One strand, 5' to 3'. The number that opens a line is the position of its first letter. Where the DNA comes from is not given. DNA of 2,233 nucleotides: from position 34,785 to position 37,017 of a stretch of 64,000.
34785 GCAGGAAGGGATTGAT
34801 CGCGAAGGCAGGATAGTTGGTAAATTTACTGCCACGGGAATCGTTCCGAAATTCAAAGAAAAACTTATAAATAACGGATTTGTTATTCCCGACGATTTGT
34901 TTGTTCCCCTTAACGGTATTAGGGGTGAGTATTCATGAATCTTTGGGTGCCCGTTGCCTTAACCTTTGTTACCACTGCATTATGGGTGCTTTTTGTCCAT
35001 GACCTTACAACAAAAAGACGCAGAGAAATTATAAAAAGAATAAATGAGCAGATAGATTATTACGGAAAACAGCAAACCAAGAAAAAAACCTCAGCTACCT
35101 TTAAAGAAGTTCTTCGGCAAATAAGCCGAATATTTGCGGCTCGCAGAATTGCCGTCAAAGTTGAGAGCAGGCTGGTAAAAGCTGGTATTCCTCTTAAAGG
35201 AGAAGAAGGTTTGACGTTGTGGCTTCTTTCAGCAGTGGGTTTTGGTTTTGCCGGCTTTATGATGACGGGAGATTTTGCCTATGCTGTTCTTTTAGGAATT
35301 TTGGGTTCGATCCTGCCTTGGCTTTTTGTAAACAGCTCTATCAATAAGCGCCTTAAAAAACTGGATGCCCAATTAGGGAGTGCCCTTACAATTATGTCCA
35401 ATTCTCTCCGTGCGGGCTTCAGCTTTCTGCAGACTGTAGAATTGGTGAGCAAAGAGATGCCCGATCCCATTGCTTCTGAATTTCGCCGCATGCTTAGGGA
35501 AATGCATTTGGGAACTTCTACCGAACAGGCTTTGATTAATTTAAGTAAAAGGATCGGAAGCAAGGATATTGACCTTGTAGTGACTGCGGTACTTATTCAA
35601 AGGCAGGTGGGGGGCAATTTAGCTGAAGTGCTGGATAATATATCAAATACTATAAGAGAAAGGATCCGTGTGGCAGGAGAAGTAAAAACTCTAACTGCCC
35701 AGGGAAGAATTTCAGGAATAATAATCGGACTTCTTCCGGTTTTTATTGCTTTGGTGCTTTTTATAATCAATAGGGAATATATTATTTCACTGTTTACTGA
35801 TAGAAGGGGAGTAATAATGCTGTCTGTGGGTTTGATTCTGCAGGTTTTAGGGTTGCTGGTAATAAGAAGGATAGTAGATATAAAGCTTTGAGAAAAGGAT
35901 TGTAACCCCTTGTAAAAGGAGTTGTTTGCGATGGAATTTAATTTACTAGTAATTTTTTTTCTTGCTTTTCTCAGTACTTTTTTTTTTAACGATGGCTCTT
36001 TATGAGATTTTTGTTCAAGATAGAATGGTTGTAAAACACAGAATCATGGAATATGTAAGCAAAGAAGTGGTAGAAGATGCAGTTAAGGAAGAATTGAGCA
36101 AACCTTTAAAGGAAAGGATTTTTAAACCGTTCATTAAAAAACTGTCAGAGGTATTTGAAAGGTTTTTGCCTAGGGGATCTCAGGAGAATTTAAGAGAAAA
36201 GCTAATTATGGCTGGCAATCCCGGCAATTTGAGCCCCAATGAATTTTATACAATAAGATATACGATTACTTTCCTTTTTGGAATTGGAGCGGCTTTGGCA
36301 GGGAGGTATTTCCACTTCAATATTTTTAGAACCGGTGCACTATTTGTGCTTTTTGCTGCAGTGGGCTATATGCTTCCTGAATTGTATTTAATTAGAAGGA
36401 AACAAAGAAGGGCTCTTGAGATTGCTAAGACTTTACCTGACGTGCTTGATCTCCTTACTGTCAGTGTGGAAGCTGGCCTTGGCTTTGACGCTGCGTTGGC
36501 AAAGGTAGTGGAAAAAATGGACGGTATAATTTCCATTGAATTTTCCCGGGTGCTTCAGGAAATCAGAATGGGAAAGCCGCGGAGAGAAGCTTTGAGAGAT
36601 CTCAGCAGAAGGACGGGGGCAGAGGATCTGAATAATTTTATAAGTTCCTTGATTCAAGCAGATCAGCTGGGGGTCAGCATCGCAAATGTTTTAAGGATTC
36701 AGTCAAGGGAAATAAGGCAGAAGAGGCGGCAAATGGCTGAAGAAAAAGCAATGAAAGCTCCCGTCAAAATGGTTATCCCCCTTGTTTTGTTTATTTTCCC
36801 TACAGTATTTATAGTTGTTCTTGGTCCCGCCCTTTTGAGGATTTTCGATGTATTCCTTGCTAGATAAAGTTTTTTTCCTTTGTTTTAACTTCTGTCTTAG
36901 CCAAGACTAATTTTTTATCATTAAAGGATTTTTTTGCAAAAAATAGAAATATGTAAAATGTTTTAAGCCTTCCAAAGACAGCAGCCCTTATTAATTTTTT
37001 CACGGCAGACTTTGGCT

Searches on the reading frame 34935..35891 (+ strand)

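Call 33: search_protein_families(library=pfam, proteins=[window:34935-35891:+], max_evalue=0.0001)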
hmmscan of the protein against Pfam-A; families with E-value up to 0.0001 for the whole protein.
window:34935-35891:+ (318 aa): 1 family
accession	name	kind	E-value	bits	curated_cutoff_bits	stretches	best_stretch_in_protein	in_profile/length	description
PF00482.28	T2SSF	-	1.3e-19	70.9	25.2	1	151-275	2-123/125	Type II secretion system (T2SS), protein F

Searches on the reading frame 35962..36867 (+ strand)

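Call 33: search_protein_families(library=pfam, proteins=[window:35962-36867:+], max_evalue=0.0001)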
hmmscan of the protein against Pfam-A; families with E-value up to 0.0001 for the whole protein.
window:35962-36867:+ (301 aa): 1 family
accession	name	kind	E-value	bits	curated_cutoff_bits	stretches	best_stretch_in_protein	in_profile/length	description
PF00482.28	T2SSF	-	2e-19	70.2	25.2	1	162-287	2-124/125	Type II secretion system (T2SS), protein F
